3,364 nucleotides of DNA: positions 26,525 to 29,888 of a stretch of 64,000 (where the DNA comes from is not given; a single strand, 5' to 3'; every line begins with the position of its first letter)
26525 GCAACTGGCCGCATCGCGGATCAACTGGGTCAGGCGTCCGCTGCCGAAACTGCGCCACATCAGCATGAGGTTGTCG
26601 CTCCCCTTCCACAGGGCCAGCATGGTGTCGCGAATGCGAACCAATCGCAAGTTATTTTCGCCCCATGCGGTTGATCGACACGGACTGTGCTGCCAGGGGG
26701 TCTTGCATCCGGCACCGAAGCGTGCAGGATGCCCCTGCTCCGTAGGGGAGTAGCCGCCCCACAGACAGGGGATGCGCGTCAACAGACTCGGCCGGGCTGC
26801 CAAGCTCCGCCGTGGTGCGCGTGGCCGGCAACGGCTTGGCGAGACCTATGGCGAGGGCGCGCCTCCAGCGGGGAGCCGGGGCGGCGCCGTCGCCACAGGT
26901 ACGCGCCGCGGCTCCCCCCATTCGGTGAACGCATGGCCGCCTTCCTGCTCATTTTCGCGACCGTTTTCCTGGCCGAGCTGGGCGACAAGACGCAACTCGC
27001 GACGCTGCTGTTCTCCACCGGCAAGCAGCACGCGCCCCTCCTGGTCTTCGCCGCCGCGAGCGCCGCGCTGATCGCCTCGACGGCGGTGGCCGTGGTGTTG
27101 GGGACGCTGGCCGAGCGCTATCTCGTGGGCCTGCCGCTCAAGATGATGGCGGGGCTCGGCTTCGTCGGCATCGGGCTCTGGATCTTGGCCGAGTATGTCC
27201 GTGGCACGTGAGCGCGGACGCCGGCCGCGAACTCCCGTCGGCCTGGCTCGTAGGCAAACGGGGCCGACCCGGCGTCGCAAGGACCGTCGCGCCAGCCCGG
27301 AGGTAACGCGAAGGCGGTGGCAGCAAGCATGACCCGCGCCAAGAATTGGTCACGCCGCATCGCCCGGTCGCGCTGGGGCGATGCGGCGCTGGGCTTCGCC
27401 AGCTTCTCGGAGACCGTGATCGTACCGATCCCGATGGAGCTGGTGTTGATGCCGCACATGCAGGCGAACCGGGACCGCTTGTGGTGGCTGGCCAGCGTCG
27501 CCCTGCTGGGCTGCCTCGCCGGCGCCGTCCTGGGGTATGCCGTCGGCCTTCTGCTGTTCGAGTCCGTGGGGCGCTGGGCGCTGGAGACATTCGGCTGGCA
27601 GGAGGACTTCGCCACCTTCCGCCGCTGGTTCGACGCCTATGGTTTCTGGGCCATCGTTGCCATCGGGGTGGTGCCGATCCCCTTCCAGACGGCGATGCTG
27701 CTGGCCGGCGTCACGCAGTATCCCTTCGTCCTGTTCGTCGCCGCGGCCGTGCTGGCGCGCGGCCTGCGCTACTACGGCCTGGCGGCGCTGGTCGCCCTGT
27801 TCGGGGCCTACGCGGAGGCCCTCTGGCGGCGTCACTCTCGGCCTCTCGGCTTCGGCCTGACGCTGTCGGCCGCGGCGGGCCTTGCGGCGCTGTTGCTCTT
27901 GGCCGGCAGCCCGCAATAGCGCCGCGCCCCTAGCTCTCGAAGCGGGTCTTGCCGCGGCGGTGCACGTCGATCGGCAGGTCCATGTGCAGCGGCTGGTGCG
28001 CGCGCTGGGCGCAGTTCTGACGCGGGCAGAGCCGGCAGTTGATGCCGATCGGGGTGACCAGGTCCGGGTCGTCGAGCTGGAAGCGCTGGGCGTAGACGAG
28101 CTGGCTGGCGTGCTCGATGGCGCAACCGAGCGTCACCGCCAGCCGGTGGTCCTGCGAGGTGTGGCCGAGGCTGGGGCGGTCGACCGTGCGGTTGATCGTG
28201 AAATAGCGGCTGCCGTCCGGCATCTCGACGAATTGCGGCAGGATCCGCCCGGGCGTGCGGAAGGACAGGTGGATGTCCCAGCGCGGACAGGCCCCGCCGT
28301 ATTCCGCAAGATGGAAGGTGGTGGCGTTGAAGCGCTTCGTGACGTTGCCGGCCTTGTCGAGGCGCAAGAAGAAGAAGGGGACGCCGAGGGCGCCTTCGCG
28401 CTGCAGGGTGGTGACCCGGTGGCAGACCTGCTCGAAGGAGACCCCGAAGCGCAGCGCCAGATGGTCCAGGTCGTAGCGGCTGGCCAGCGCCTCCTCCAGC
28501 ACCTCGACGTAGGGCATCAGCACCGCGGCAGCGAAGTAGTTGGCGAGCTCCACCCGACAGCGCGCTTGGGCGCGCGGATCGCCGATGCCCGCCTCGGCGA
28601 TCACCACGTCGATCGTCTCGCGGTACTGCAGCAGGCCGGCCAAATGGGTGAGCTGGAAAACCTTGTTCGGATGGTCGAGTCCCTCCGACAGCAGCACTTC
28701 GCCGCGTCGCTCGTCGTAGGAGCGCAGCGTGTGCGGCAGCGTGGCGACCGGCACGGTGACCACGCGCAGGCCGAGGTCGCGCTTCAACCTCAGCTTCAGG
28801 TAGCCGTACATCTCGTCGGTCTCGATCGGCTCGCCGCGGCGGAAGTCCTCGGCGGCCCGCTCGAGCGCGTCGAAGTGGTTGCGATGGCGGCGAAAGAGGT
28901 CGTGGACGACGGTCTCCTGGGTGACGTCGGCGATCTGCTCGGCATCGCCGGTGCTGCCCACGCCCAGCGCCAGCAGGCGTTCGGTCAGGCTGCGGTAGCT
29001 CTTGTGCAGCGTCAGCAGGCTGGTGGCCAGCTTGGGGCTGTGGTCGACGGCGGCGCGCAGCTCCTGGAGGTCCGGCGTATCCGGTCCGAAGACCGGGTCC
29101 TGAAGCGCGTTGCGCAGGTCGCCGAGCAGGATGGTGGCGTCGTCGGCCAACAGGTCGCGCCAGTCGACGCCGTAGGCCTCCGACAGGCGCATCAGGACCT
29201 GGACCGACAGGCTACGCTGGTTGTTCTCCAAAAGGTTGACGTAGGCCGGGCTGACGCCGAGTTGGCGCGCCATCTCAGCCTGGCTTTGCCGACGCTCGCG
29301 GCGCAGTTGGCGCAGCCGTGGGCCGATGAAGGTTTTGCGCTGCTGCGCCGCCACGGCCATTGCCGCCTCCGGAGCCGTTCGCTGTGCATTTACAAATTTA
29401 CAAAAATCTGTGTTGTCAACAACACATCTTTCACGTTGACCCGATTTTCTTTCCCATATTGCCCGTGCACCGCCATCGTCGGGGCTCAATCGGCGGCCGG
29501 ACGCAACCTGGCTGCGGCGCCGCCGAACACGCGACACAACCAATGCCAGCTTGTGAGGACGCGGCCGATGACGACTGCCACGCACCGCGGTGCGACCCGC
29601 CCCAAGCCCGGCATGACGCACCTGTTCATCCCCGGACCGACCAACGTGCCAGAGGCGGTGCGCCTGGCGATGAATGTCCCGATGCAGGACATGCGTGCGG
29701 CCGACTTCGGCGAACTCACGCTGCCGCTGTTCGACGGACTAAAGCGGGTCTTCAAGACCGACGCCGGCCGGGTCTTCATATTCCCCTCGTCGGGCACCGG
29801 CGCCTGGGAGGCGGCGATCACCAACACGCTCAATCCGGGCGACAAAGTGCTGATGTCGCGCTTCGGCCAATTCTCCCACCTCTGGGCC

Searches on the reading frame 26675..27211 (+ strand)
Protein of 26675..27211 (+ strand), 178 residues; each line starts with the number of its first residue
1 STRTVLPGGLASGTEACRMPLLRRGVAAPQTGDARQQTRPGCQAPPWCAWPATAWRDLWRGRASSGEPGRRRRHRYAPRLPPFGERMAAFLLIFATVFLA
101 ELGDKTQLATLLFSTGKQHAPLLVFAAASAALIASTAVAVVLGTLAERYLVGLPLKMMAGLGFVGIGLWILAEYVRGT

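Call 71: search_protein_families(library=pfam, proteins=[window:26675-27211:+], max_evalue=0.00001)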
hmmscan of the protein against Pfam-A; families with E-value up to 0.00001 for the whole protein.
window:26675-27211:+ (178 aa): 1 family
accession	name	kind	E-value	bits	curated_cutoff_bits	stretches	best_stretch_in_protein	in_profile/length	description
PF01169.24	GDT1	-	2.5e-15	57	27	1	93-167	3-75/75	Divalent cation/proton antiporter GDT1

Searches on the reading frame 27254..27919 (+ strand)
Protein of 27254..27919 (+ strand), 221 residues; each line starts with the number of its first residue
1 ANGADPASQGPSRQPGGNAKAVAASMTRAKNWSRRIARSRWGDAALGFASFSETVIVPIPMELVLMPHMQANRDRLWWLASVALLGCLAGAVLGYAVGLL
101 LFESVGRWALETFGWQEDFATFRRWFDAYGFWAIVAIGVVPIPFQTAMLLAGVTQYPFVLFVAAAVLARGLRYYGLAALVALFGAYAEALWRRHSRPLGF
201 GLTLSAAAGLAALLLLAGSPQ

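Call 71: search_protein_families(library=pfam, proteins=[window:27254-27919:+], max_evalue=0.00001)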
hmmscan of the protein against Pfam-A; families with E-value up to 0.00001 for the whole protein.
window:27254-27919:+ (221 aa): 1 family
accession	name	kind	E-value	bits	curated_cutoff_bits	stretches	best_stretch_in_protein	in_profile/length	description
PF09335.16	VTT_dom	-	1.3e-12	48.7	33.9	1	76-179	16-120/123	VTT domain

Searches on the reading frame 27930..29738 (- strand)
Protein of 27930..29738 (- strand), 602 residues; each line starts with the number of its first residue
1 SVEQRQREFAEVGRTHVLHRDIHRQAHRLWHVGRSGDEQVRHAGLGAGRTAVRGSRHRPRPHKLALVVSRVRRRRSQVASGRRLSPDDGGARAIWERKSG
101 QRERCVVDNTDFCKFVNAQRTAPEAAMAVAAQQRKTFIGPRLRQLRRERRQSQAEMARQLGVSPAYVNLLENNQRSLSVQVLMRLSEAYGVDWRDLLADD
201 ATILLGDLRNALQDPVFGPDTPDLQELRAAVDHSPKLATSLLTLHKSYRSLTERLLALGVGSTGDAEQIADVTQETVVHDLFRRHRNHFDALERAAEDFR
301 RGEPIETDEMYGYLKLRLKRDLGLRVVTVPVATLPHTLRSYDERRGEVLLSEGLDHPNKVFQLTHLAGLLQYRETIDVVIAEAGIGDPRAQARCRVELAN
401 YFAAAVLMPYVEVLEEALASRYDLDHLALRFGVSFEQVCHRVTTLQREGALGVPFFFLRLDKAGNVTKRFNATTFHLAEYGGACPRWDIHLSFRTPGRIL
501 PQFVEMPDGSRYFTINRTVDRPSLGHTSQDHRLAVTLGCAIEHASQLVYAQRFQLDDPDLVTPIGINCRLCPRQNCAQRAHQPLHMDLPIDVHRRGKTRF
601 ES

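Call 71: search_protein_families(library=pfam, proteins=[window:27930-29738:-], max_evalue=0.00001)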
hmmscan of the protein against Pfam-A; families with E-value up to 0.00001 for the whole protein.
window:27930-29738:- (602 aa): 6 families
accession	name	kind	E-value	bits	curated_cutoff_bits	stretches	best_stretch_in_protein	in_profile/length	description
PF09856.14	ScfRs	-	1.8e-63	213.5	24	1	444-600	1-157/157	Short-chain fatty acyl coenzyme A regulator, C-terminal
PF06114.19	Peptidase_M78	-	1e-17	64.5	22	1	321-442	3-122/123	IrrE N-terminal-like domain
PF01381.28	HTH_3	-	5e-12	46.1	23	1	142-196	1-55/55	Helix-turn-helix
PF13560.12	HTH_31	-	6e-11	42.9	27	1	139-197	3-61/64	Helix-turn-helix domain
PF13443.12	HTH_26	-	7e-08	33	22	1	141-198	1-59/63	Cro/C1-type HTH DNA-binding domain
PF12844.13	HTH_19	-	3.5e-07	30.5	30.2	1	139-197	1-59/64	Helix-turn-helix domain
